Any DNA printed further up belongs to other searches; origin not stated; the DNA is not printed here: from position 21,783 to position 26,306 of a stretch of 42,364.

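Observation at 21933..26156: Stand-alone 1407-aa NERD + RecB-like nuclease + SF1B helicase gene beside tRNA-Arg: candidate single-gene nuclease-helicase immunity module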

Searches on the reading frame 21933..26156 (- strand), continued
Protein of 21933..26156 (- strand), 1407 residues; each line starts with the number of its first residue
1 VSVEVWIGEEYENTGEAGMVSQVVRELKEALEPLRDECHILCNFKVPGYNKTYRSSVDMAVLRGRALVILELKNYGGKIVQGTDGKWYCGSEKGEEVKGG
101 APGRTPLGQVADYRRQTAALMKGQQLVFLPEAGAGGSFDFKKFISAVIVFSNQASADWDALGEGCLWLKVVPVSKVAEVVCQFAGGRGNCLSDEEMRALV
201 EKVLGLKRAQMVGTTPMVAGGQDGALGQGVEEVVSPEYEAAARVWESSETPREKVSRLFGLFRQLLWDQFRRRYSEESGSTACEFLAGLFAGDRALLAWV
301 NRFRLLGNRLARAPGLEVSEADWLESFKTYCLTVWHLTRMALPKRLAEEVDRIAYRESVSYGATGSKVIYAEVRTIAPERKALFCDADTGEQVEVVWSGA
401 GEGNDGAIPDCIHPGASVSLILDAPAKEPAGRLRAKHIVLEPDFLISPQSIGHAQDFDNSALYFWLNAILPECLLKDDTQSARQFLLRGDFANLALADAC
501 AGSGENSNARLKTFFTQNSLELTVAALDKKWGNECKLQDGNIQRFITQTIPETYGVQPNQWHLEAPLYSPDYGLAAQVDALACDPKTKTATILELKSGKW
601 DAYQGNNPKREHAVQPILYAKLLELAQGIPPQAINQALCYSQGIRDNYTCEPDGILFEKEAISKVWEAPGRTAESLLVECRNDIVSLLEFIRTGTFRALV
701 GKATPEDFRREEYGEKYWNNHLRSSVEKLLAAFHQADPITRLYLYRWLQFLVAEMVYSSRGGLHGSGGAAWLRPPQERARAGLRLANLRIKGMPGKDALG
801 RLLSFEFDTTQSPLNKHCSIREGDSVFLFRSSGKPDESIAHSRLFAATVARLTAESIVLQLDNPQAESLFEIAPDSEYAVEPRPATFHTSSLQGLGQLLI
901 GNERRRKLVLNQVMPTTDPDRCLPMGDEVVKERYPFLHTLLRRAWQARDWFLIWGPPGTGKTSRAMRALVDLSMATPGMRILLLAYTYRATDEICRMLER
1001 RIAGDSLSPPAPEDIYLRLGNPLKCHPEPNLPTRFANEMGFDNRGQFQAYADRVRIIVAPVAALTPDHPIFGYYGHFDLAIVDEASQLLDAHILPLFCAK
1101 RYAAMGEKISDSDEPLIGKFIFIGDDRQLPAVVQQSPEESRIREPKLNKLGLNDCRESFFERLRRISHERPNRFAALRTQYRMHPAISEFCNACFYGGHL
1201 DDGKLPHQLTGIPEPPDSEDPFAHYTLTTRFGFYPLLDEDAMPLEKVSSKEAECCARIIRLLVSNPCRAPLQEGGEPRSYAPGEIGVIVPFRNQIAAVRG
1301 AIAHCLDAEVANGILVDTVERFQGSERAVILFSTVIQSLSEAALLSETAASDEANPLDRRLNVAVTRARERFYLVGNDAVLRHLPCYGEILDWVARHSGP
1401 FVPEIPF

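Call 83: find_encoding_contigs(protein=P0017, flank=8000, max_places=2)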
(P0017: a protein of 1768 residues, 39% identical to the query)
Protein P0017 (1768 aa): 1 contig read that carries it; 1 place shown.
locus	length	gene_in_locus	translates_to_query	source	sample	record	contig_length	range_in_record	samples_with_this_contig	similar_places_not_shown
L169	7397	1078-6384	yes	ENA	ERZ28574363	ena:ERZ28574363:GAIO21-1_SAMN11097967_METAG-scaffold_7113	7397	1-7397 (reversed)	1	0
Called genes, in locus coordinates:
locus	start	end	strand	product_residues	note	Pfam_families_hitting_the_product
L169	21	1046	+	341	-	PF08902:DUF1848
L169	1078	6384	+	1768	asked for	PF08378:NERD, PF00270:DEAD, PF00271:Helicase_C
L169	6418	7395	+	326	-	?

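Call 84: search_protein_families(library=padloc, proteins=[P0017, P0016], max_evalue=0.00001)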
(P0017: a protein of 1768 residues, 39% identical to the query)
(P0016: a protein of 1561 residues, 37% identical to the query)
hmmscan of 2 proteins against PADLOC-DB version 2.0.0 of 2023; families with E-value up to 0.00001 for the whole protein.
P0017 (1768 aa): 21 families
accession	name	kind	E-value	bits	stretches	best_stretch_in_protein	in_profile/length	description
PDLC02864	DpdF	-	1.1e-74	250.4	2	884-1124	6-219/610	DpdF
PDLC02861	DpdF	-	7.3e-66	220.7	2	884-1092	12-200/611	DpdF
PDLC02870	DpdF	-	8.9e-65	217.2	2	890-1091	3-184/534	DpdF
PDLC03928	PsyrT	-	2.7e-55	185.9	2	886-1092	6-201/689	-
PDLC02868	DpdF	-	1.8e-48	163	2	872-1119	310-539/1078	DpdF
PDLC02865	DpdF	-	3e-46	155.7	2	885-1091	744-930/1499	DpdF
PDLC02859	DpdF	-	6.9e-42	141.6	2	894-1046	94-242/545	DpdF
PDLC01089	C3a193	-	1.8e-32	110.7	2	922-1079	274-419/983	poss. alt. Cas3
PDLC02855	DpdF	-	5.3e-28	95.7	2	1293-1414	399-513/825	DpdF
PDLC02872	DpdF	-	2.2e-27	94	2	1295-1414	422-539/859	DpdF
PDLC02857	DpdF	-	4.2e-25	86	2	1296-1413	456-571/911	DpdF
PDLC02867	DpdF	-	9e-24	81.8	2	1287-1415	392-513/855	DpdF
PDLC02863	DpdF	-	1.4e-18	65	1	1308-1378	85-155/488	DpdF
PDLC02858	DpdF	-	1.4e-18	64.8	2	1319-1392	416-490/504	DpdF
PDLC02862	DpdF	-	2.7e-16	56.6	1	1291-1391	381-478/811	DpdF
PDLC02569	DrmA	-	1.2e-06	24.6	1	1307-1396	814-896/1095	DrmA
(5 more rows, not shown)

P0016 (1561 aa): 39 families (the best 25 are shown)
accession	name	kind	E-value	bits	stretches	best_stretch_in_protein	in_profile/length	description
PDLC03920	MkoA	-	5.4e-70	234.9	3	1150-1486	766-1099/1112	-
PDLC04042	PD-T4-6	-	9.9e-45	151.4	1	85-302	9-215/292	-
PDLC03921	MkoA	-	1.3e-44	150.4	2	1155-1471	1276-1570/1607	-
PDLC04053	PD-T4-6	-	9.6e-44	148.1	1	84-302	8-214/311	-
PDLC04138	mad6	-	9.4e-43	145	1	84-297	50-254/659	mads_6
PDLC04060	PD-T4-6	-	1.9e-39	133.9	1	86-303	9-213/486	-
PDLC04061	PD-T4-6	-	7.5e-38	129.3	1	85-298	16-222/510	-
PDLC04047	PD-T4-6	-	1.2e-37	127.8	1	85-298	10-211/327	-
PDLC04039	PD-T4-6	-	5.4e-36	122.6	1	83-300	12-216/458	-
PDLC04057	PD-T4-6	-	9.6e-34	115.1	1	89-296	12-207/443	-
PDLC04043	PD-T4-6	-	1e-33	115.1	1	86-299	16-217/452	-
PDLC04054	PD-T4-6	-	7.5e-33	112.4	1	85-296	10-210/347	-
PDLC04041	PD-T4-6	-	1.1e-32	111.8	1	86-296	29-231/443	-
PDLC04048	PD-T4-6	-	6.4e-31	106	1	85-303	10-216/354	-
PDLC04052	PD-T4-6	-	1.8e-29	101.3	1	87-303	11-220/496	-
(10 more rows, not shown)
